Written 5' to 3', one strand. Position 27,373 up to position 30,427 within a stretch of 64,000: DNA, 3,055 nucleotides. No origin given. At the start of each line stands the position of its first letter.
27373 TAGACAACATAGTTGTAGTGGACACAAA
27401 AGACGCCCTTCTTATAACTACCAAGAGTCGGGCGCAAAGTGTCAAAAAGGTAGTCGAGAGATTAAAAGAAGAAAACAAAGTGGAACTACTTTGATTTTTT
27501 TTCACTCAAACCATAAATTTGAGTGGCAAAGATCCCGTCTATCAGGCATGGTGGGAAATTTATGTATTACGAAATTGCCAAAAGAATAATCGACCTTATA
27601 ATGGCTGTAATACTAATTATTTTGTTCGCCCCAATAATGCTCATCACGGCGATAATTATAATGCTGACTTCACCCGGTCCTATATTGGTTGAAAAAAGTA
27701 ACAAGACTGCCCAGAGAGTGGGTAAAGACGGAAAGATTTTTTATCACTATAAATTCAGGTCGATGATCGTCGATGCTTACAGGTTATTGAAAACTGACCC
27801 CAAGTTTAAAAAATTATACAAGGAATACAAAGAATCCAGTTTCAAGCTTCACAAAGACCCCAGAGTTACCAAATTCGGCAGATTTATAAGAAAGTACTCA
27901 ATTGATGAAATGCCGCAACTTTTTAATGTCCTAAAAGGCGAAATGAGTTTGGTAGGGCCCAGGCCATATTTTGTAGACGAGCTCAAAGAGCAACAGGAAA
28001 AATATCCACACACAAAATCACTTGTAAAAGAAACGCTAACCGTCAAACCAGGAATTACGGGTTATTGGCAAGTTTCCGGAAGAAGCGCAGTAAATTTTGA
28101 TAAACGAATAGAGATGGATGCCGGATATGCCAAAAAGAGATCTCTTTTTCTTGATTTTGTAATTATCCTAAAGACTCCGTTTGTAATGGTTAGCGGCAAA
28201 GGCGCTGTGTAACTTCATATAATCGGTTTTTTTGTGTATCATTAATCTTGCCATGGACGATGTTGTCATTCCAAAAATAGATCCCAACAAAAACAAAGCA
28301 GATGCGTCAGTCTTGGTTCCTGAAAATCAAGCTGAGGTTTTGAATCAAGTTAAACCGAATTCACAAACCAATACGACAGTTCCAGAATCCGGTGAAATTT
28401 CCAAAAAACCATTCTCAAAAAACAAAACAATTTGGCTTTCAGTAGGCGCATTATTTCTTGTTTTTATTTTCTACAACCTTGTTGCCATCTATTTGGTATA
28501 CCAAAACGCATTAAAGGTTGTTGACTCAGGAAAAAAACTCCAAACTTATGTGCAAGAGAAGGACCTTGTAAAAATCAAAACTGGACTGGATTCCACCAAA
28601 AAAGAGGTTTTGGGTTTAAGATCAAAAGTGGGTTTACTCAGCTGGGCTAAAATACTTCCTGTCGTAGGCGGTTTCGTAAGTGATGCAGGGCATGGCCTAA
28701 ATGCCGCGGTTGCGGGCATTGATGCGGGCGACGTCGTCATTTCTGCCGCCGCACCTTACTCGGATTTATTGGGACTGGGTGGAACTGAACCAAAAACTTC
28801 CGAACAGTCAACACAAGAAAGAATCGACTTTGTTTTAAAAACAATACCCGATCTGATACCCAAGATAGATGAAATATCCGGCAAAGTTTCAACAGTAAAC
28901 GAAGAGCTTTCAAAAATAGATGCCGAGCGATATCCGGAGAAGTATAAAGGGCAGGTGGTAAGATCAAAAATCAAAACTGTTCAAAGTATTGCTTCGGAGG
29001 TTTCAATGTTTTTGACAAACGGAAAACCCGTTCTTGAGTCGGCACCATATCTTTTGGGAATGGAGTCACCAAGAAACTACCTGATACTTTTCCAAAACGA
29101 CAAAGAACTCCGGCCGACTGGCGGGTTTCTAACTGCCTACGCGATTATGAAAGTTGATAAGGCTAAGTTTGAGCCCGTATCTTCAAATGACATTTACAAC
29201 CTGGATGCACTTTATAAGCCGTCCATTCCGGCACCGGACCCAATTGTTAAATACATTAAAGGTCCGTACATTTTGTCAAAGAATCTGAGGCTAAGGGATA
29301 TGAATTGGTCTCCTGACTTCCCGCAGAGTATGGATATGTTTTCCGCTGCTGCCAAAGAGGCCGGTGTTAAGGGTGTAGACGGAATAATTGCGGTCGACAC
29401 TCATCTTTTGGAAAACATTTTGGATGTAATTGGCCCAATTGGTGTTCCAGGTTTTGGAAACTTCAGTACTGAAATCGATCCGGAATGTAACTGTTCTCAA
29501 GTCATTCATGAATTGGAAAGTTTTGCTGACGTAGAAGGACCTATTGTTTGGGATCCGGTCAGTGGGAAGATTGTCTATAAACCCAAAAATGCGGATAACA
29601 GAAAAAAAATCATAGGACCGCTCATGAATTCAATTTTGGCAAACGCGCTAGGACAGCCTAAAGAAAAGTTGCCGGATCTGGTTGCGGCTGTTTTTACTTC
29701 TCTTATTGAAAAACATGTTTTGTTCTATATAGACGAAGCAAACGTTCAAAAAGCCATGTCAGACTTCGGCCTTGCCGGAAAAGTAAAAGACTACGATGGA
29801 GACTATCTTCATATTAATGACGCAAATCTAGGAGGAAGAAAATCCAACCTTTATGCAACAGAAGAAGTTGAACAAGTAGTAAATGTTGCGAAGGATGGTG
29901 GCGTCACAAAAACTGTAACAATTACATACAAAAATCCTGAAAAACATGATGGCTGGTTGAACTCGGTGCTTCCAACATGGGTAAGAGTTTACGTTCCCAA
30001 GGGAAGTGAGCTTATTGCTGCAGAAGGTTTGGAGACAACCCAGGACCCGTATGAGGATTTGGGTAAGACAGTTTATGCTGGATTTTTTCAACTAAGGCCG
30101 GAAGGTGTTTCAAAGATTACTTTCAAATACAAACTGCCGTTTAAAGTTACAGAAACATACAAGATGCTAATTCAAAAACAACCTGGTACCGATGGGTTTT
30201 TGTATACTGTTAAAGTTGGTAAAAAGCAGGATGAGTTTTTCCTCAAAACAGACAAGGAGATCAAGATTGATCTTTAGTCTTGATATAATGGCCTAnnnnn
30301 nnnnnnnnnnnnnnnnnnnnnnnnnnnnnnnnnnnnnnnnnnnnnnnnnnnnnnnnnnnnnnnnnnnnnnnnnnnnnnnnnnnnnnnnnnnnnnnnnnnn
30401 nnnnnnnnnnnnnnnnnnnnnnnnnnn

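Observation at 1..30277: About 30 kb surface-glycan megacluster, a complete Wzx/Wzy-type assembly line with unusually many glycosyltransferases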

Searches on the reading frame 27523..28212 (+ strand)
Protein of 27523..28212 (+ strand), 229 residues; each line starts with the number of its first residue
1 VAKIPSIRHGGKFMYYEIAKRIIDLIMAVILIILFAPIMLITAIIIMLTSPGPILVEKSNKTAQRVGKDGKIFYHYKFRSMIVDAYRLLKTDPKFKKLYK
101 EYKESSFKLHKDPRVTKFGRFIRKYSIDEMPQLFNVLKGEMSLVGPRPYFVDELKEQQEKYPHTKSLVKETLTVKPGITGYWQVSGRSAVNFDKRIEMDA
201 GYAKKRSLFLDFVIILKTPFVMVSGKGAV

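Call 5: search_protein_families(library=pfam, proteins=[window:27523-28212:+], max_evalue=0.01)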
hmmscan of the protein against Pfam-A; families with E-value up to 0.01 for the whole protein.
window:27523-28212:+ (229 aa): 1 family
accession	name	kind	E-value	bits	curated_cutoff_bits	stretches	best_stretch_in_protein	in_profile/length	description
PF02397.22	Bac_transf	-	5.7e-61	205.6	27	1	20-223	1-178/179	Bacterial sugar transferase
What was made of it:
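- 27523..28212 (+): g25: small monotopic priming phosphoglycosyltransferase (Bac_transf). Bac_transf 205.6 bits (call 5).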

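Call 54: search_protein_families(library=ncbifam, proteins=[window:27523-28212:+], max_evalue=0.001)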
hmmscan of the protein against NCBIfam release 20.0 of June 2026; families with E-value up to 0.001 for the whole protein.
window:27523-28212:+ (229 aa): 10 families
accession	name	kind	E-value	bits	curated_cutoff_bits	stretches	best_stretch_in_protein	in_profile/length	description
TIGR03025.1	EPS_sugtrans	subfamily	1.5e-76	258.5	295.55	1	17-228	255-444/445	exopolysaccharide biosynthesis polyprenyl glycosylphosphotransferase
TIGR03022.1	WbaP_sugtrans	subfamily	2.3e-69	234.8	403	1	18-228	257-455/456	undecaprenyl-phosphate galactose phosphotransferase WbaP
NF052601.1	undeca_RfbP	equivalog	1.4e-61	207.9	330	1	16-224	41-237/244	undecaprenyl-phosphate galactose phosphotransferase family protein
TIGR03023.1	WcaJ_sugtrans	equivalog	1.6e-61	209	410.75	1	16-228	259-452/453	undecaprenyl-phosphate glucose phosphotransferase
NF041877.1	EPS_EpsZ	equivalog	4.3e-52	177.3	800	1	19-228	265-458/459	exopolysaccharide biosynthesis polyisoprenyl-phosphate hexose-1-phosphate transferase EpsZ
TIGR03013.1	EpsB_2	subfamily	1.3e-49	169.5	393.35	1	16-228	251-442/443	TIGR03013 family XrtA/PEP-CTERM system glycosyltransferase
NF011751.0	PRK15204.1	equivalog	6.8e-48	163.4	907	1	19-228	279-475/476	undecaprenyl-phosphate galactose phosphotransferase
NF007518.0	PRK10124.1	equivalog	8e-36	123.8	684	1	18-223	272-458/464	undecaprenyl-phosphate glucose phosphotransferase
NF050817.1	PolSacchBiosHfsE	equivalog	1.2e-34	119.8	750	1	18-219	270-456/467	polysaccharide biosynthesis protein HfsE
NF045514.1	glycotran_HepC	equivalog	1.2e-28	99.9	140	1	17-150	114-213/220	heterocyst development glycosyltransferase HepC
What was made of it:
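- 27523..28212 (+): Matches the catalytic C-terminal domain of the WbaP, WcaJ and EPS sugar-phosphate transferases at 209-258 bits (call 54).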

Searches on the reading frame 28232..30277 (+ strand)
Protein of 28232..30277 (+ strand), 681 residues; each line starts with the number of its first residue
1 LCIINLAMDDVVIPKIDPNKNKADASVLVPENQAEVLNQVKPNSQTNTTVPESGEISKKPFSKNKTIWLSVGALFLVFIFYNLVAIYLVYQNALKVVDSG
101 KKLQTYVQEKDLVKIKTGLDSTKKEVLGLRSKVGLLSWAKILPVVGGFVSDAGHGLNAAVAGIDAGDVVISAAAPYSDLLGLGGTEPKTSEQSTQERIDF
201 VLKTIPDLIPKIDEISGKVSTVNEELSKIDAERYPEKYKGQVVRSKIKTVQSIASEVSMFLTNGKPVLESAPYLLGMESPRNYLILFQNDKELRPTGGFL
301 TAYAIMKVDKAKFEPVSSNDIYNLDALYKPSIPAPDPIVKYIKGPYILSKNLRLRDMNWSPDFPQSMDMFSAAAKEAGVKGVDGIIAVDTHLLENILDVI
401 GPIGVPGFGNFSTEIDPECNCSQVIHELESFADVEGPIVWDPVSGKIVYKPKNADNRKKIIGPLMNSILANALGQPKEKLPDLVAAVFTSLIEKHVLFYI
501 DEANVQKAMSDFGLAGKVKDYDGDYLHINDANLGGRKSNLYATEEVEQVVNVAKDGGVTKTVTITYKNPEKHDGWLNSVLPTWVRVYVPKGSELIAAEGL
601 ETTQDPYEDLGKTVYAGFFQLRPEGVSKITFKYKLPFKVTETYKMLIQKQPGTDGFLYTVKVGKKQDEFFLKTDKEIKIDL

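Call 5: search_protein_families(library=pfam, proteins=[window:28232-30277:+], max_evalue=0.01)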
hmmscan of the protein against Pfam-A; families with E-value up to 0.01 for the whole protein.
window:28232-30277:+ (681 aa): 1 family
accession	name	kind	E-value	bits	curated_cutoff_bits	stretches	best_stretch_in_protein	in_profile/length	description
PF13196.11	DUF4012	-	9.9e-24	84.9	28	1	279-407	2-126/144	Protein of unknown function (DUF4012)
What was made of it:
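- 28232..30277 (+): g26: DUF4012 membrane-anchored extracytoplasmic protein, function unknown; the most conserved protein of the cluster. DUF4012 84.9 bits (call 5).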

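Call 39: find_homologous_proteins(query=window:28232-30277:+, max_evalue=0.00001)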
Query window:28232-30277:+ (681 aa): 2195 proteins with E <= 0.00001 among 8000 candidates; the best 120 are listed.
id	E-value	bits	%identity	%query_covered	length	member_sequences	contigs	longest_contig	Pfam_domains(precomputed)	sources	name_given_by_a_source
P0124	0.0e+0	1504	100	99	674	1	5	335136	PF13196.12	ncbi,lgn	-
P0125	0.0e+0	1502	100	99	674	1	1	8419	PF13196.12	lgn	-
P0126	0.0e+0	1160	75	99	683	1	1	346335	PF13196.12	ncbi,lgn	-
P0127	0.0e+0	1093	70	99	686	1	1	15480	PF13196.12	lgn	-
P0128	0.0e+0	1092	72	98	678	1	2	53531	PF13196.12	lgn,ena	-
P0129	0.0e+0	1091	70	99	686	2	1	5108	PF13196.12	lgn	-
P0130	0.0e+0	1024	68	98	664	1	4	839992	PF13196.12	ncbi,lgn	-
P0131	0.0e+0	1017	66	97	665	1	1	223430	PF13196.12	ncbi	-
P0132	0.0e+0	1011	67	98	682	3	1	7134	PF13196.12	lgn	-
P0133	0.0e+0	1011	68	94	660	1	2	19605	PF13196.12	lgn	-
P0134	2.1e-298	1009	66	99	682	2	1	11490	PF13196.12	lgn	-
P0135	6.5e-298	1008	65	100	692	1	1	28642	PF13196.12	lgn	-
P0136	2.8e-297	1006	70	90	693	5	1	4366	PF13196.12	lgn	-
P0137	5.1e-297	1005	65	100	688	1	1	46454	PF13196.12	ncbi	-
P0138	2.0e-296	1003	66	98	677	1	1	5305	PF13196.12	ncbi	-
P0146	6.6e-292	988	65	97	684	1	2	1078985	PF13196.12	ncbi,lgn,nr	ncbi:MAG: DUF4012 domain-containing protein [Candidatus Woesebacteria bacterium]|nr:MAG: DUF4012 dom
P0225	4.1e-276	936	60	99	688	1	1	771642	PF13196.12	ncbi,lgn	-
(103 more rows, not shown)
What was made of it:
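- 28232..30277 (+): The top 120 homologs are 59-76% identical over the full length (call 39).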

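Call 41: find_encoding_contigs(protein=P0146, flank=10000, max_places=2)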
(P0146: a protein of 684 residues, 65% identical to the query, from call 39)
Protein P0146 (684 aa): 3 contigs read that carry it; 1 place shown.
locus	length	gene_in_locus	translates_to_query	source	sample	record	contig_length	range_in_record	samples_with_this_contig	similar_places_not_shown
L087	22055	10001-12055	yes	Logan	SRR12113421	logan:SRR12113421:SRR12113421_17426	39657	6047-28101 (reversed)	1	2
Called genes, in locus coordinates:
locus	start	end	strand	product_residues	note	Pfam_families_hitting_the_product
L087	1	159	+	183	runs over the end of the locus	-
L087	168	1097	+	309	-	PF00535:Glycos_transf_2, PF13641:Glyco_tranf_2_3, PF13632:Glyco_trans_2_3 (weak)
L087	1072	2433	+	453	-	PF04932:Wzy_C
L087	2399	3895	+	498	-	PF13231:PMT_2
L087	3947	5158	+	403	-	PF13439:Glyco_transf_4, PF00534:Glycos_transf_1 (weak), PF13692:Glyco_trans_1_4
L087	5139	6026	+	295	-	PF00535:Glycos_transf_2, PF13641:Glyco_tranf_2_3, PF13632:Glyco_trans_2_3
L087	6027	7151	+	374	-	PF13439:Glyco_transf_4, PF20706:GT4-conflict (weak), PF00534:Glycos_transf_1, PF13692:Glyco_trans_1_4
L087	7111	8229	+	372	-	PF20706:GT4-conflict (weak), PF00534:Glycos_transf_1, PF13692:Glyco_trans_1_4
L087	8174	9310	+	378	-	PF00483:NTP_transferase, PF22640:ManC_GMP_beta-helix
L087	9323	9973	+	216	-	PF02397:Bac_transf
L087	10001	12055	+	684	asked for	PF13196:DUF4012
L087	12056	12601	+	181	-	PF11967:RecO_N, PF02565:RecO_C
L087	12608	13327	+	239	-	PF00005:ABC_tran, PF02463:SMC_N (faint), PF13304:AAA_21 (weak)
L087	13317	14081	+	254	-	PF00950:ABC-3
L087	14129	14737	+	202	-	PF13482:RNase_H_2, PF10108:DNA_pol_B_exo2 (faint)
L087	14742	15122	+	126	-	PF01641:SelR, PF24046:At4g08330 (faint)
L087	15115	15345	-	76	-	-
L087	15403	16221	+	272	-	-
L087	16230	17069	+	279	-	PF12705:PDDEXK_1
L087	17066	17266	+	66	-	-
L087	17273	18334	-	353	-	PF03816:LytR_cpsA_psr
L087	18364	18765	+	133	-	PF03073:TspO_MBR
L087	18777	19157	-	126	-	-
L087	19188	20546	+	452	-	PF28494:GlyRS_ins_1 (weak), PF03129:HGTP_anticodon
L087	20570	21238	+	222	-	-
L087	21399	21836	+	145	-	PF02381:MraZ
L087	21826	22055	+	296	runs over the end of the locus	PF01795:Methyltransf_5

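Call 43: search_solved_structures(query=A2, max_evalue=1)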
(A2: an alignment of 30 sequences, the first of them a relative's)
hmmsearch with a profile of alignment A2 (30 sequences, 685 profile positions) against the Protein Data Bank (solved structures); distinct sequences matched with E-value up to 1: 0.
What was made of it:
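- Tried and rejected: DUF4012 gave no PDB hit with a family profile (call 43).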

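Call 51: predict_structure(alignment_id=A2)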
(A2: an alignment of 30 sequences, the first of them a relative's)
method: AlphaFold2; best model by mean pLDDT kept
length: 674 residues; sequences in the alignment: 30
mean_pLDDT: 73.5   pTM: 0.70
mean pLDDT of the five models: 73.5, 72.8, 72.2, 71.4, 64.7
residues with pLDDT >= 90: 95; 70-90: 361; 50-70: 126; < 50: 92
segments of 3 or more residues with pLDDT < 50: 1-55, 178-181, 288-291, 328-345, 565-571
pLDDT, mean of each block of 10 residues (from residue 1): 34 35 31 31 34 50 73 80 86 86 82 91 84 75 88 89 76 55 55 64 82 88 85 82 80 79 85 88 55 73 79 71 56 37 47 74 75 84 85 80 80 74 59 57 64 75 72 76 86 91 86 90 66 71 93 93 51 74 96 87 89 71 95 90 81 87 86 80
secondary structure, 60 per line:
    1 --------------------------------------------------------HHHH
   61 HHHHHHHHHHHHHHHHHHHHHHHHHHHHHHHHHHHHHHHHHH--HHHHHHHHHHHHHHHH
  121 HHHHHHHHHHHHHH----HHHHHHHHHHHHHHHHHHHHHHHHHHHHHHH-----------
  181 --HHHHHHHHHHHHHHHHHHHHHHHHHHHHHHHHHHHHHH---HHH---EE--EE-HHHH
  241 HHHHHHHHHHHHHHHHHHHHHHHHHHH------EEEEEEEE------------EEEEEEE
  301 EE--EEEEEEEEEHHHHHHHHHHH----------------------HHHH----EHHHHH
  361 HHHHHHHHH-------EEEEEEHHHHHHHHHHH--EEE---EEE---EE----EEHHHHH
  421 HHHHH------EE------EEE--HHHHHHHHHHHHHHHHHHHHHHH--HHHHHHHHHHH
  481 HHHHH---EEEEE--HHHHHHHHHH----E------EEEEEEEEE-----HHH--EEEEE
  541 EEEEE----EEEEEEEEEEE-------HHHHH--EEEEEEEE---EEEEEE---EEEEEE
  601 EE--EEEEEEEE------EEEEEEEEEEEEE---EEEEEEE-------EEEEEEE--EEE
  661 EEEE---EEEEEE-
elements in order (helices of 4 or more, strands of 3 or more residues): H57-102 H105-134 H139-169 H183-220 H237-267 E274-281 E294-302 E305-313 H314-324 H347-350 H356-369 E377-382 H383-393 E396-398 E402-404 H416-425 E440-442 H445-467 H470-485 E489-493 H496-505 E517-525 E536-545 E550-560 H568-572 E575-582 E586-591 E595-602 E605-612 E619-631 E635-641 E649-655 E658-664 E668-673
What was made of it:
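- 28232..30277 (+): The AF2 model (pLDDT 73.5) shows a TM helix, five long helices, an alpha/beta domain and a beta-sandwich (call 51).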

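Call 54: search_protein_families(library=ncbifam, proteins=[window:28232-30277:+], max_evalue=0.001)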
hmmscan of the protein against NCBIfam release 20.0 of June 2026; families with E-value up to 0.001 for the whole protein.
window:28232-30277:+ (681 aa): 0 families

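Call 78: find_encoding_contigs(protein=P0225, flank=10000, max_places=1)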
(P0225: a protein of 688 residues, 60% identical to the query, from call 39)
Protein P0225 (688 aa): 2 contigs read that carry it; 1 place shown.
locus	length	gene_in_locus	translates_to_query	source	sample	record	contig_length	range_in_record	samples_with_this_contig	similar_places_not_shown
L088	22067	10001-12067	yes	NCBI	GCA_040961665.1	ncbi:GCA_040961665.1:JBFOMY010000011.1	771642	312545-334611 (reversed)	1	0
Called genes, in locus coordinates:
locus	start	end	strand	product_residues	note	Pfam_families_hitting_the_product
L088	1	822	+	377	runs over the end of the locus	PF13439:Glyco_transf_4 (weak), PF00534:Glycos_transf_1, PF20706:GT4-conflict, PF13692:Glyco_trans_1_4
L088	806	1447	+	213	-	PF00132:Hexapep, PF14602:Hexapep_2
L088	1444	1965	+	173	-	-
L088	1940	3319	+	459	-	PF04932:Wzy_C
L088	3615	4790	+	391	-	PF13231:PMT_2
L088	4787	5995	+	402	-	PF13439:Glyco_transf_4, PF13579:Glyco_trans_4_4 (faint), PF13692:Glyco_trans_1_4, PF00534:Glycos_transf_1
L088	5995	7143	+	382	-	PF13439:Glyco_transf_4, PF20706:GT4-conflict (faint), PF00534:Glycos_transf_1, PF13692:Glyco_trans_1_4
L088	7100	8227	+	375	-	PF20706:GT4-conflict, PF00534:Glycos_transf_1, PF13692:Glyco_trans_1_4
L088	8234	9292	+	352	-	PF00483:NTP_transferase, PF22640:ManC_GMP_beta-helix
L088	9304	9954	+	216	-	PF02397:Bac_transf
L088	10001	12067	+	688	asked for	PF13196:DUF4012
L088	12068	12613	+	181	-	PF11967:RecO_N, PF02565:RecO_C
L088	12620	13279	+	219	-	PF00005:ABC_tran, PF02463:SMC_N (faint), PF13304:AAA_21 (faint)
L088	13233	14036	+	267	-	PF00950:ABC-3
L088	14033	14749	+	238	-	PF00657:Lipase_GDSL, PF13472:Lipase_GDSL_2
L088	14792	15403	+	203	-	PF13482:RNase_H_2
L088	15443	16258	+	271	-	-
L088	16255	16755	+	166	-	-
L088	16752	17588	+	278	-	PF01930:Cas_Cas4 (faint), PF12705:PDDEXK_1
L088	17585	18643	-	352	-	PF03816:LytR_cpsA_psr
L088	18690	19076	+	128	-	PF03073:TspO_MBR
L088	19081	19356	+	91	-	-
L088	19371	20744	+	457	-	PF00587:tRNA-synt_2b, PF03129:HGTP_anticodon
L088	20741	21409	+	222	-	-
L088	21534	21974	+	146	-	PF02381:MraZ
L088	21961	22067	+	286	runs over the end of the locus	PF01795:Methyltransf_5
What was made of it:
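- On LCP-attached wall glycopolymer: It keeps its position relative to the cluster in L087 and L088 (calls 41, 78).
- The 3' part GT4-GT4-ManC-PGT-DUF4012, followed by RecO...LCP...MraZ, is kept in L087 and L088 (calls 41, 78). The entire surrounding chromosome is syntenic, so co-location need not mean one pathway (calls 41, 78). The cluster is embedded in a syntenic backbone next to the dcw cluster (calls 41, 78).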
